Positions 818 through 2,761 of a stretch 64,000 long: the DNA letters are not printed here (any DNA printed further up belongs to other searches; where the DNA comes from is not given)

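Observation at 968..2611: Single polypeptide fusing a GT2 glycosyltransferase, a membrane-spanning linker and a SAM methyltransferase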

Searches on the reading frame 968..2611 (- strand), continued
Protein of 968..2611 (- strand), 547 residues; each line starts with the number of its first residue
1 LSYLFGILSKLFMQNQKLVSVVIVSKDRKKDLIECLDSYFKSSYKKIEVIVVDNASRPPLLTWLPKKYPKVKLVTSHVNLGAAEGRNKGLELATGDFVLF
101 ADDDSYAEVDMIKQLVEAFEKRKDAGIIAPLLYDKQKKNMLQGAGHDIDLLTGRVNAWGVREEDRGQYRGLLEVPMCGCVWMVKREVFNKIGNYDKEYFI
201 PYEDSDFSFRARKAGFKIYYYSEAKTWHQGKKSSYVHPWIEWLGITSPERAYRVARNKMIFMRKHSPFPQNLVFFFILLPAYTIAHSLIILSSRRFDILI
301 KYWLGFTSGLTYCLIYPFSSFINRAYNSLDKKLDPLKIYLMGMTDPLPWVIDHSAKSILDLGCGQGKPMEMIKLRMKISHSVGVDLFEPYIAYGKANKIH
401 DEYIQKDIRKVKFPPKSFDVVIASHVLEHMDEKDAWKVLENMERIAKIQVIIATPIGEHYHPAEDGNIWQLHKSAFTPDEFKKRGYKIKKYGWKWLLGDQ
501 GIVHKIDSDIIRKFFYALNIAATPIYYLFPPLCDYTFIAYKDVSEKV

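Call 5: find_homologous_proteins(query=window:968-2611:-, max_evalue=0.00001)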
Query window:968-2611:- (547 aa): 412 proteins with E <= 0.00001 among 5852 candidates; the best 120 are listed.
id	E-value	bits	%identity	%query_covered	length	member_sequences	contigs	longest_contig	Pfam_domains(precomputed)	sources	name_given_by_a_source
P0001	0.0e+0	1246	100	98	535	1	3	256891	PF07021.19,PF13847.13,PF13489.13,PF10111.15,PF13641.13,PF13649.13,PF00535.33,PF08241.19,PF08242.19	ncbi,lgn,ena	ncbi:MAG: glycosyltransferase [Patescibacteria group bacterium]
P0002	0.0e+0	1065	83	97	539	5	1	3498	PF07021.19,PF13847.13,PF13489.13,PF10111.15,PF13641.13,PF13649.13,PF00535.33,PF08241.19,PF08242.19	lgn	-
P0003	0.0e+0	1059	82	98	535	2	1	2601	PF07021.19,PF13847.13,PF13489.13,PF13632.13,PF10111.15,PF13641.13,PF13649.13,PF00535.33,PF08241.19,PF08242.19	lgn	-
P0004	0.0e+0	1041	82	97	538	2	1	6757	PF07021.19,PF13847.13,PF13489.13,PF13632.13,PF10111.15,PF13641.13,PF13649.13,PF00535.33,PF08241.19,PF08242.19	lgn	-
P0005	0.0e+0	1014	80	96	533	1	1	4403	PF07021.19,PF13847.13,PF13489.13,PF13632.13,PF10111.15,PF13641.13,PF13649.13,PF00535.33,PF08241.19,PF08242.19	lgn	-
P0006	0.0e+0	1013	63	97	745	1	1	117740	PF07021.19,PF13847.13,PF13489.13,PF13632.13,PF10111.15,PF13641.13,PF13649.13,PF09243.17,PF00535.33,PF08241.19,PF08242.19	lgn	-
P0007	2.5e-297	1005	62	98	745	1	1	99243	PF07021.19,PF13847.13,PF13489.13,PF13632.13,PF10111.15,PF13641.13,PF13649.13,PF09243.17,PF00535.33,PF08241.19,PF08242.19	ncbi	-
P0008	1.3e-295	1000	79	97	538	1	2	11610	PF07021.19,PF13847.13,PF13489.13,PF13632.13,PF10111.15,PF13641.13,PF13649.13,PF00535.33,PF08241.19,PF08242.19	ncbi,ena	-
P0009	1.2e-289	980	78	97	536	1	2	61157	PF07021.19,PF13847.13,PF13489.13,PF13632.13,PF10111.15,PF13641.13,PF13649.13,PF00535.33,PF08241.19,PF08242.19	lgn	-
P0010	5.3e-289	978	76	97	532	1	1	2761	PF07021.19,PF13847.13,PF13489.13,PF13632.13,PF10111.15,PF13641.13,PF13649.13,PF00535.33,PF08241.19,PF08242.19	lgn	-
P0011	1.6e-287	973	77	97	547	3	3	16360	PF07021.19,PF13847.13,PF13489.13,PF10111.15,PF13641.13,PF13649.13,PF00535.33,PF08241.19,PF08242.19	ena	-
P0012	2.4e-286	969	75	97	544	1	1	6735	PF07021.19,PF13847.13,PF13489.13,PF10111.15,PF13641.13,PF13649.13,PF00535.33,PF08241.19,PF08242.19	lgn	-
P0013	2.1e-278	943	73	98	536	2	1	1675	PF13847.13,PF13489.13,PF10111.15,PF13641.13,PF13649.13,PF00535.33,PF08241.19,PF08242.19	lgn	-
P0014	9.0e-273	924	73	96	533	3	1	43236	PF07021.19,PF13847.13,PF13489.13,PF13632.13,PF10111.15,PF13641.13,PF13649.13,PF00535.33,PF08241.19,PF08242.19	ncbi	-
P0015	6.4e-262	888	69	97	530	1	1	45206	PF07021.19,PF13847.13,PF13489.13,PF13632.13,PF10111.15,PF13641.13,PF13649.13,PF00535.33,PF08241.19,PF08242.19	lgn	-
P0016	1.7e-259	880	70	96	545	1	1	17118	PF07021.19,PF13847.13,PF13489.13,PF13632.13,PF10111.15,PF13641.13,PF13649.13,PF00535.33,PF08241.19,PF08242.19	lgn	-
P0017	2.9e-259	879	70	97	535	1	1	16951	PF07021.19,PF13847.13,PF13489.13,PF13632.13,PF10111.15,PF13641.13,PF13649.13,PF00535.33,PF08241.19,PF08242.19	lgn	-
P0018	4.2e-259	879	68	98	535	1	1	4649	PF07021.19,PF13847.13,PF13489.13,PF13632.13,PF10111.15,PF13641.13,PF13649.13,PF00535.33,PF08241.19,PF08242.19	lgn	-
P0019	7.6e-259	878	70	98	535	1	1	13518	PF07021.19,PF13847.13,PF13489.13,PF10111.15,PF13641.13,PF13649.13,PF00535.33,PF08241.19,PF08242.19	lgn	-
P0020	9.1e-259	878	69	97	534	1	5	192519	PF07021.19,PF13847.13,PF13489.13,PF13632.13,PF10111.15,PF13641.13,PF13649.13,PF00535.33,PF08241.19,PF08242.19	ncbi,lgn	-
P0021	3.7e-258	876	69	96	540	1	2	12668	PF13847.13,PF13489.13,PF13632.13,PF10111.15,PF13641.13,PF13649.13,PF00535.33,PF08241.19,PF08242.19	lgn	-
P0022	8.0e-258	875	68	97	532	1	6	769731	PF07021.19,PF13847.13,PF13489.13,PF13632.13,PF10111.15,PF13641.13,PF13649.13,PF00535.33,PF08241.19,PF08242.19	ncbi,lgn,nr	ncbi:glycosyltransferase [Candidatus Daviesbacteria bacterium]|nr:glycosyltransferase [Candidatus Da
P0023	2.1e-256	870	68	97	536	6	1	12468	PF07021.19,PF13847.13,PF13489.13,PF13632.13,PF10111.15,PF13641.13,PF13649.13,PF00535.33,PF08241.19,PF08242.19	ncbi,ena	-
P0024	3.2e-255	866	67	97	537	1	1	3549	PF07021.19,PF13847.13,PF13489.13,PF13632.13,PF10111.15,PF13641.13,PF13649.13,PF00535.33,PF08241.19,PF08242.19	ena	-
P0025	2.5e-254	863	68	97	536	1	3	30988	PF07021.19,PF13847.13,PF13489.13,PF13632.13,PF10111.15,PF13641.13,PF13649.13,PF00535.33,PF08241.19,PF08242.19,PF02709.21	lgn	-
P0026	3.4e-254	863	68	97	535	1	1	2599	PF13847.13,PF13489.13,PF13632.13,PF10111.15,PF13641.13,PF13649.13,PF00535.33,PF08241.19,PF08242.19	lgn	-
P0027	7.3e-254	862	67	97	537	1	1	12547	PF07021.19,PF13847.13,PF13489.13,PF13632.13,PF10111.15,PF13641.13,PF13649.13,PF00535.33,PF08241.19,PF08242.19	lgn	-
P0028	7.4e-254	862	68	97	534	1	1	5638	PF07021.19,PF13847.13,PF13489.13,PF13632.13,PF10111.15,PF13641.13,PF13649.13,PF00535.33,PF08241.19,PF08242.19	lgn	-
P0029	8.1e-254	862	68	96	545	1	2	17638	PF07021.19,PF13847.13,PF13489.13,PF13632.13,PF10111.15,PF13641.13,PF13649.13,PF00535.33,PF08241.19,PF08242.19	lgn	-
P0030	1.0e-253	861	68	97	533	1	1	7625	PF07021.19,PF13847.13,PF13489.13,PF10111.15,PF13641.13,PF13649.13,PF00535.33,PF08241.19,PF08242.19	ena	-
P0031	1.5e-253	861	67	97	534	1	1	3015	PF07021.19,PF13847.13,PF13489.13,PF13632.13,PF10111.15,PF13641.13,PF13649.13,PF00535.33,PF08241.19,PF08242.19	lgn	-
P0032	1.7e-253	860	67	98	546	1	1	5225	PF13847.13,PF13489.13,PF13632.13,PF10111.15,PF13641.13,PF13649.13,PF00535.33,PF08241.19,PF08242.19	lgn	-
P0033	2.5e-253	860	68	96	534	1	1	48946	PF07021.19,PF13847.13,PF13489.13,PF13632.13,PF10111.15,PF13641.13,PF13649.13,PF00535.33,PF08241.19,PF08242.19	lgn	-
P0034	3.9e-253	859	68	97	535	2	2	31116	PF13847.13,PF13489.13,PF13632.13,PF10111.15,PF13641.13,PF13649.13,PF00535.33,PF08241.19,PF08242.19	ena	-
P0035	6.1e-253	859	67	96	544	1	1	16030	PF07021.19,PF13847.13,PF13489.13,PF13632.13,PF10111.15,PF13641.13,PF13649.13,PF00535.33,PF08241.19,PF08242.19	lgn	-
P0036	2.2e-252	857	67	98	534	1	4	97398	PF07021.19,PF13847.13,PF13489.13,PF13632.13,PF10111.15,PF13641.13,PF13649.13,PF00535.33,PF08241.19,PF08242.19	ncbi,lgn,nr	ncbi:glycosyltransferase [Candidatus Daviesbacteria bacterium]|nr:glycosyltransferase [Candidatus Da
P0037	5.1e-252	856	67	97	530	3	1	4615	PF07021.19,PF13847.13,PF13489.13,PF13632.13,PF10111.15,PF13641.13,PF13649.13,PF00535.33,PF08241.19,PF08242.19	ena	-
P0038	6.0e-252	855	68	97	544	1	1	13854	PF07021.19,PF13847.13,PF13489.13,PF13632.13,PF10111.15,PF13641.13,PF13649.13,PF00535.33,PF08241.19,PF08242.19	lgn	-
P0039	9.2e-252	855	65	98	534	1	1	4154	PF07021.19,PF13847.13,PF13489.13,PF13632.13,PF10111.15,PF13641.13,PF13649.13,PF00535.33,PF08241.19,PF08242.19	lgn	-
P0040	1.1e-251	855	66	97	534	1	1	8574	PF07021.19,PF13847.13,PF13489.13,PF13632.13,PF10111.15,PF13641.13,PF13649.13,PF00535.33,PF08241.19,PF08242.19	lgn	-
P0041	2.2e-251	853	68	97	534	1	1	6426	PF07021.19,PF13847.13,PF13489.13,PF13632.13,PF10111.15,PF13641.13,PF13649.13,PF00535.33,PF08241.19,PF08242.19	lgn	-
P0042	3.2e-251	853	66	98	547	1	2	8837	PF07021.19,PF13847.13,PF13489.13,PF13632.13,PF10111.15,PF13641.13,PF13649.13,PF00535.33,PF08241.19,PF08242.19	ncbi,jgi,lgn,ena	-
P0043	3.5e-251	853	66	97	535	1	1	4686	PF07021.19,PF13847.13,PF13489.13,PF13632.13,PF10111.15,PF13641.13,PF13649.13,PF00535.33,PF08241.19,PF08242.19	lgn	-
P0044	4.0e-251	853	67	97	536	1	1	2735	PF13847.13,PF13489.13,PF10111.15,PF13641.13,PF13649.13,PF00535.33,PF08241.19,PF08242.19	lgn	-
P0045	2.8e-250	850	67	97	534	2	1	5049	PF07021.19,PF13847.13,PF13489.13,PF13632.13,PF10111.15,PF13641.13,PF13649.13,PF00535.33,PF08241.19,PF08242.19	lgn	-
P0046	4.2e-250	849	66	97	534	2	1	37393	PF07021.19,PF13847.13,PF13489.13,PF13632.13,PF10111.15,PF13641.13,PF13649.13,PF00535.33,PF08241.19,PF08242.19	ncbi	-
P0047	1.7e-249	847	67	97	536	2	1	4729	PF07021.19,PF13847.13,PF13489.13,PF10111.15,PF13641.13,PF13649.13,PF00535.33,PF08241.19,PF08242.19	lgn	-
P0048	2.9e-249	847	68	97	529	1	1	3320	PF07021.19,PF13847.13,PF13489.13,PF13632.13,PF10111.15,PF13641.13,PF13649.13,PF00535.33,PF08241.19,PF08242.19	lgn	-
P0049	4.5e-249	846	67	97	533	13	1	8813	PF07021.19,PF13847.13,PF13489.13,PF13632.13,PF10111.15,PF13641.13,PF13649.13,PF00535.33,PF08241.19,PF08242.19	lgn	-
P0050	8.6e-249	845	65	98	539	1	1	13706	PF07021.19,PF13847.13,PF13489.13,PF13632.13,PF13641.13,PF13649.13,PF00535.33,PF08241.19,PF08242.19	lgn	-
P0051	1.7e-248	844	67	97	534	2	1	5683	PF07021.19,PF13847.13,PF13489.13,PF13632.13,PF10111.15,PF13641.13,PF13649.13,PF00535.33,PF08241.19,PF08242.19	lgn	-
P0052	2.7e-248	843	65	97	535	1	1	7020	PF07021.19,PF13847.13,PF13489.13,PF13632.13,PF10111.15,PF13641.13,PF13649.13,PF00535.33,PF08241.19,PF08242.19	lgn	-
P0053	1.2e-247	841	66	97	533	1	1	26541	PF13847.13,PF13489.13,PF13632.13,PF10111.15,PF13641.13,PF13649.13,PF00535.33,PF08241.19,PF08242.19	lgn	-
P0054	1.3e-247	841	67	97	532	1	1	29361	PF07021.19,PF13847.13,PF13489.13,PF13632.13,PF10111.15,PF13641.13,PF13649.13,PF00535.33,PF08241.19,PF08242.19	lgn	-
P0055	3.7e-247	840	66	96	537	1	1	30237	PF07021.19,PF13847.13,PF13489.13,PF13632.13,PF10111.15,PF13641.13,PF13649.13,PF00535.33,PF08241.19,PF08242.19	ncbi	-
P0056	5.3e-247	839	66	97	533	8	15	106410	PF07021.19,PF13847.13,PF13489.13,PF13632.13,PF10111.15,PF13641.13,PF13649.13,PF00535.33,PF08241.19,PF08242.19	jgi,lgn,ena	-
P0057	6.0e-247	839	65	97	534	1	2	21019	PF13847.13,PF13489.13,PF13632.13,PF10111.15,PF13641.13,PF13649.13,PF00535.33,PF08241.19,PF08242.19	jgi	jgi:GT2 family glycosyltransferase/SAM-dependent methyltransferase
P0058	7.7e-247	838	65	97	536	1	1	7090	PF07021.19,PF13847.13,PF13489.13,PF13632.13,PF10111.15,PF13641.13,PF13649.13,PF00535.33,PF08241.19,PF08242.19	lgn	-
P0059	1.0e-246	838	67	96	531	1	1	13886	PF07021.19,PF13847.13,PF13489.13,PF13632.13,PF10111.15,PF13641.13,PF13649.13,PF00535.33,PF08241.19,PF08242.19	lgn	-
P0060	4.5e-246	836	67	96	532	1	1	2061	PF07021.19,PF13847.13,PF13489.13,PF13632.13,PF10111.15,PF13641.13,PF13649.13,PF00535.33,PF08241.19,PF08242.19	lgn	-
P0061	1.7e-245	834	64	97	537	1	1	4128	PF13847.13,PF13489.13,PF13632.13,PF10111.15,PF13641.13,PF13649.13,PF00535.33,PF08241.19,PF08242.19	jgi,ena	-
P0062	3.5e-245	833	66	97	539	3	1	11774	PF07021.19,PF13847.13,PF13489.13,PF13632.13,PF10111.15,PF13641.13,PF13649.13,PF00535.33,PF08241.19,PF08242.19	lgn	-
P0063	5.1e-245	832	67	97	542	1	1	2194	PF07021.19,PF13847.13,PF13489.13,PF13632.13,PF10111.15,PF13641.13,PF13649.13,PF00535.33,PF08241.19,PF08242.19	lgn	-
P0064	2.1e-244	830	66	97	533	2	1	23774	PF13847.13,PF13489.13,PF13632.13,PF10111.15,PF13641.13,PF13649.13,PF00535.33,PF08241.19,PF08242.19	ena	-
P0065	6.5e-244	829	63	97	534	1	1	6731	PF07021.19,PF13847.13,PF13489.13,PF13632.13,PF10111.15,PF13641.13,PF13649.13,PF00535.33,PF08241.19,PF08242.19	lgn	-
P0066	1.2e-243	828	67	97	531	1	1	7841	PF07021.19,PF13847.13,PF13489.13,PF13632.13,PF10111.15,PF13641.13,PF13649.13,PF00535.33,PF08241.19,PF08242.19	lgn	-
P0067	2.6e-243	827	66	97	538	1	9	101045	PF13847.13,PF13489.13,PF13632.13,PF10111.15,PF13641.13,PF13649.13,PF00535.33,PF08241.19,PF08242.19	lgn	-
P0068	2.2e-242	824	65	99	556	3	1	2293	PF13847.13,PF13489.13,PF13632.13,PF10111.15,PF13641.13,PF13649.13,PF00535.33,PF08241.19,PF08242.19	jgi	jgi:GT2 family glycosyltransferase/SAM-dependent methyltransferase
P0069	4.1e-242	823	63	97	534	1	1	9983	PF07021.19,PF13847.13,PF13489.13,PF13632.13,PF10111.15,PF13641.13,PF13649.13,PF00535.33,PF08241.19,PF08242.19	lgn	-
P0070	7.4e-242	822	65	97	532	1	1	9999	PF13847.13,PF13489.13,PF13632.13,PF10111.15,PF13641.13,PF13649.13,PF00535.33,PF08241.19,PF08242.19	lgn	-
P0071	2.6e-241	820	64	97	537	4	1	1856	PF07021.19,PF13847.13,PF13489.13,PF13632.13,PF10111.15,PF13641.13,PF13649.13,PF00535.33,PF08241.19,PF08242.19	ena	-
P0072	6.1e-241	819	65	97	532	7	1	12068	PF13847.13,PF13489.13,PF13632.13,PF10111.15,PF13641.13,PF13649.13,PF00535.33,PF08241.19,PF08242.19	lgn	-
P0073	1.3e-240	818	64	97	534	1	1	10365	PF13847.13,PF13489.13,PF13632.13,PF10111.15,PF13641.13,PF13649.13,PF00535.33,PF08241.19,PF08242.19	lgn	-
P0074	2.5e-240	817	63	97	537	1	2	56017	PF07021.19,PF13847.13,PF13489.13,PF13632.13,PF10111.15,PF13641.13,PF13649.13,PF00535.33,PF08241.19,PF08242.19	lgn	-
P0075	2.6e-240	817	66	97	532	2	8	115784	PF13847.13,PF13489.13,PF13632.13,PF10111.15,PF13641.13,PF13649.13,PF00535.33,PF08241.19,PF08242.19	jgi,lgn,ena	-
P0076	5.8e-240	816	64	97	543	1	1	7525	PF13847.13,PF13489.13,PF13632.13,PF10111.15,PF13641.13,PF13649.13,PF00535.33,PF08241.19,PF08242.19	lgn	-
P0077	7.5e-239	812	64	97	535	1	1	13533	PF07021.19,PF13847.13,PF13489.13,PF13632.13,PF10111.15,PF13641.13,PF13649.13,PF01728.26,PF00535.33,PF08241.19,PF08242.19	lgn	-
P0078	8.1e-237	805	64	97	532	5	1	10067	PF13847.13,PF13489.13,PF13632.13,PF10111.15,PF13641.13,PF13649.13,PF00535.33,PF08241.19,PF08242.19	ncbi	-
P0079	2.0e-236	804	62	97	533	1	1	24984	PF07021.19,PF13847.13,PF13489.13,PF13632.13,PF10111.15,PF13641.13,PF13649.13,PF00535.33,PF08241.19,PF08242.19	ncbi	-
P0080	8.9e-233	792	62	97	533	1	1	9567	PF13847.13,PF13489.13,PF13632.13,PF10111.15,PF13641.13,PF13649.13,PF00535.33,PF08241.19,PF08242.19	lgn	-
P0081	2.2e-232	791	62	96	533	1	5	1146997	PF13847.13,PF13489.13,PF13632.13,PF10111.15,PF13641.13,PF13649.13,PF00535.33,PF08241.19,PF08242.19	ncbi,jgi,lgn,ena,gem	jgi:hypothetical protein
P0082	2.7e-232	790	62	97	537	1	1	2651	PF07021.19,PF13847.13,PF13489.13,PF13632.13,PF10111.15,PF13641.13,PF13649.13,PF00535.33,PF08241.19,PF08242.19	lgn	-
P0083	5.6e-231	786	61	96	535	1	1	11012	PF07021.19,PF13847.13,PF13489.13,PF13632.13,PF10111.15,PF13641.13,PF13649.13,PF00535.33,PF08241.19,PF08242.19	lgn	-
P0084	7.8e-230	782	61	97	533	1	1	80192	PF07021.19,PF13847.13,PF13489.13,PF13632.13,PF10111.15,PF13641.13,PF13649.13,PF00535.33,PF08241.19,PF08242.19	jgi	jgi:GT2 family glycosyltransferase/SAM-dependent methyltransferase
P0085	1.1e-229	782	61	97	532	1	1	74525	PF07021.19,PF13847.13,PF13489.13,PF13632.13,PF10111.15,PF13641.13,PF13649.13,PF00535.33,PF08241.19,PF08242.19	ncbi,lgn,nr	ncbi:MAG TPA: glycosyltransferase [Patescibacteria group bacterium]|nr:glycosyltransferase [Patescib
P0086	1.8e-228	778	60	97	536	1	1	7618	PF07021.19,PF13847.13,PF13489.13,PF10111.15,PF13641.13,PF13649.13,PF01728.26,PF00535.33,PF08241.19,PF08242.19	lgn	-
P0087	2.1e-224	764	61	97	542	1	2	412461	PF07021.19,PF13847.13,PF13489.13,PF13632.13,PF10111.15,PF13641.13,PF13649.13,PF00535.33,PF08241.19,PF08242.19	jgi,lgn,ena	-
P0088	1.2e-223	762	61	98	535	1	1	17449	PF13847.13,PF13489.13,PF13632.13,PF10111.15,PF13641.13,PF13649.13,PF00535.33,PF08241.19,PF08242.19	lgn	-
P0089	1.3e-221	755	59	97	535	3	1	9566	PF13847.13,PF13489.13,PF13632.13,PF10111.15,PF13641.13,PF13649.13,PF00535.33,PF08241.19,PF08242.19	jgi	jgi:GT2 family glycosyltransferase/ubiquinone/menaquinone biosynthesis C-methylase UbiE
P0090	1.2e-220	752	61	96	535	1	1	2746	PF13847.13,PF13489.13,PF13632.13,PF10111.15,PF13641.13,PF13649.13,PF00535.33,PF08241.19,PF08242.19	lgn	-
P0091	1.2e-218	745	61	97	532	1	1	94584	PF07021.19,PF13847.13,PF13489.13,PF13632.13,PF10111.15,PF13641.13,PF13649.13,PF00535.33,PF08241.19,PF08242.19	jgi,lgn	jgi:hypothetical protein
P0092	7.9e-216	736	59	98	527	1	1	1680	PF07021.19,PF13847.13,PF13489.13,PF13632.13,PF10111.15,PF13506.14,PF13641.13,PF13649.13,PF00535.33,PF08241.19,PF08242.19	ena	-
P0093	1.3e-215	735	61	96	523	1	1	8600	PF13847.13,PF13489.13,PF13632.13,PF10111.15,PF13641.13,PF13649.13,PF00535.33,PF08241.19,PF08242.19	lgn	-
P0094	1.7e-214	732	59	98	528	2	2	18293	PF07021.19,PF13847.13,PF13489.13,PF13632.13,PF10111.15,PF13641.13,PF13649.13,PF00535.33,PF08241.19,PF08242.19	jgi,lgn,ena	-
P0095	8.2e-213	726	60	97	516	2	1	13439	PF07021.19,PF13847.13,PF13489.13,PF13632.13,PF10111.15,PF13641.13,PF13649.13,PF00535.33,PF08241.19,PF08242.19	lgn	-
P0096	1.5e-211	722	60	96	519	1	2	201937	PF13489.13,PF13632.13,PF10111.15,PF13641.13,PF13649.13,PF00535.33,PF08241.19,PF08242.19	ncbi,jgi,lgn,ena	-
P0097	1.5e-210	719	59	97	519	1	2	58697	PF13847.13,PF13489.13,PF13632.13,PF10111.15,PF13641.13,PF13649.13,PF00535.33,PF08241.19,PF08242.19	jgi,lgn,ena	-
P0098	1.5e-208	712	59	97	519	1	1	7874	PF07021.19,PF13847.13,PF13489.13,PF13632.13,PF10111.15,PF13641.13,PF13649.13,PF00535.33,PF08241.19,PF08242.19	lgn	-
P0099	1.5e-207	709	80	67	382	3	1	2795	PF13847.13,PF13489.13,PF10111.15,PF13641.13,PF13649.13,PF00535.33,PF08241.19,PF08242.19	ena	-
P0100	1.8e-207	709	58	97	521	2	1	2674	PF13847.13,PF13489.13,PF10111.15,PF13641.13,PF13649.13,PF00535.33,PF08241.19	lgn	-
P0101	2.3e-204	698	66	81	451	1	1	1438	PF07021.19,PF13847.13,PF13489.13,PF13632.13,PF10111.15,PF13641.13,PF13649.13,PF00535.33,PF08241.19,PF08242.19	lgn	-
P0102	1.6e-203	696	58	94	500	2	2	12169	PF13847.13,PF13489.13,PF13632.13,PF10111.15,PF13641.13,PF13649.13,PF00535.33,PF08241.19,PF08242.19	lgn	-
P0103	1.3e-202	692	57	96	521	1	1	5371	PF07021.19,PF13847.13,PF13489.13,PF13632.13,PF10111.15,PF13641.13,PF13649.13,PF00535.33,PF08241.19,PF08242.19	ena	-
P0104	2.3e-202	692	56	97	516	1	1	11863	PF13847.13,PF13489.13,PF13632.13,PF10111.15,PF13641.13,PF13649.13,PF00535.33,PF08241.19,PF08242.19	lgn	-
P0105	4.8e-198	677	57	97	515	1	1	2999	PF07021.19,PF13847.13,PF13489.13,PF13632.13,PF10111.15,PF13641.13,PF13649.13,PF00535.33,PF08241.19,PF08242.19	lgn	-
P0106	2.1e-197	675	57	96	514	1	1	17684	PF07021.19,PF13847.13,PF13489.13,PF13632.13,PF10111.15,PF13641.13,PF13649.13,PF00535.33,PF08241.19,PF08242.19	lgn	-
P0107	2.3e-197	675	57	97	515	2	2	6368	PF07021.19,PF13847.13,PF13489.13,PF13632.13,PF10111.15,PF13641.13,PF13649.13,PF00535.33,PF08241.19,PF08242.19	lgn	-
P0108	1.1e-195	670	55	96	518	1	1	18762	PF07021.19,PF13847.13,PF13489.13,PF13632.13,PF10111.15,PF13641.13,PF13649.13,PF00535.33,PF08241.19,PF08242.19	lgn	-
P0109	1.4e-195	669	57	97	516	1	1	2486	PF07021.19,PF13847.13,PF13489.13,PF13632.13,PF10111.15,PF13641.13,PF13649.13,PF00535.33,PF08241.19,PF08242.19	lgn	-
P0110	2.9e-195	668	56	98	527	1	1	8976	PF13847.13,PF13489.13,PF13632.13,PF10111.15,PF13641.13,PF13649.13,PF00535.33,PF08241.19,PF08242.19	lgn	-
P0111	1.4e-192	659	56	97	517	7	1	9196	PF07021.19,PF13847.13,PF13489.13,PF13632.13,PF10111.15,PF13641.13,PF13649.13,PF00535.33,PF08241.19,PF08242.19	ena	-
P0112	1.4e-191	656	54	97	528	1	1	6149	PF07021.19,PF13847.13,PF13489.13,PF13632.13,PF10111.15,PF13641.13,PF13649.13,PF00535.33,PF08241.19,PF08242.19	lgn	-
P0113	1.6e-191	656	52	97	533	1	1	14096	PF07021.19,PF13489.13,PF13632.13,PF10111.15,PF13641.13,PF13649.13,PF00535.33,PF08241.19,PF08242.19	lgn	-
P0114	1.4e-189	650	54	97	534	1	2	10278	PF13847.13,PF13489.13,PF13632.13,PF13641.13,PF13649.13,PF00535.33,PF08241.19,PF08242.19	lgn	-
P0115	1.0e-188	647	53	97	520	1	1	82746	PF13847.13,PF13489.13,PF13632.13,PF10111.15,PF13641.13,PF13649.13,PF00535.33,PF08241.19,PF08242.19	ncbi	-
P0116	1.2e-187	643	52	97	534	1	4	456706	PF13847.13,PF13489.13,PF13632.13,PF10111.15,PF13641.13,PF13649.13,PF00535.33,PF08241.19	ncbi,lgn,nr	ncbi:glycosyltransferase [Candidatus Daviesbacteria bacterium]|nr:glycosyltransferase [Candidatus Da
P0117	5.0e-187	641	54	96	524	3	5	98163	PF07021.19,PF13847.13,PF13489.13,PF10111.15,PF13641.13,PF13649.13,PF00535.33,PF08241.19,PF08242.19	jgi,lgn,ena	-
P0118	4.5e-186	638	52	96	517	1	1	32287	PF07021.19,PF13847.13,PF13632.13,PF10111.15,PF13641.13,PF13649.13,PF00535.33,PF08241.19,PF08242.19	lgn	-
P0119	1.4e-185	636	52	97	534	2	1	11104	PF13847.13,PF13489.13,PF13632.13,PF10111.15,PF13641.13,PF13649.13,PF00535.33,PF08241.19,PF08242.19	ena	-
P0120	5.6e-185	634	53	97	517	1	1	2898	PF07021.19,PF13847.13,PF13489.13,PF13632.13,PF10111.15,PF13641.13,PF13649.13,PF00535.33,PF08241.19,PF08242.19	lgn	-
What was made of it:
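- More than 400 homologues of about 515-547 aa carry both domain sets (call 5). More than 100 listed homologues from independent assemblies have the same continuous architecture (call 5).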
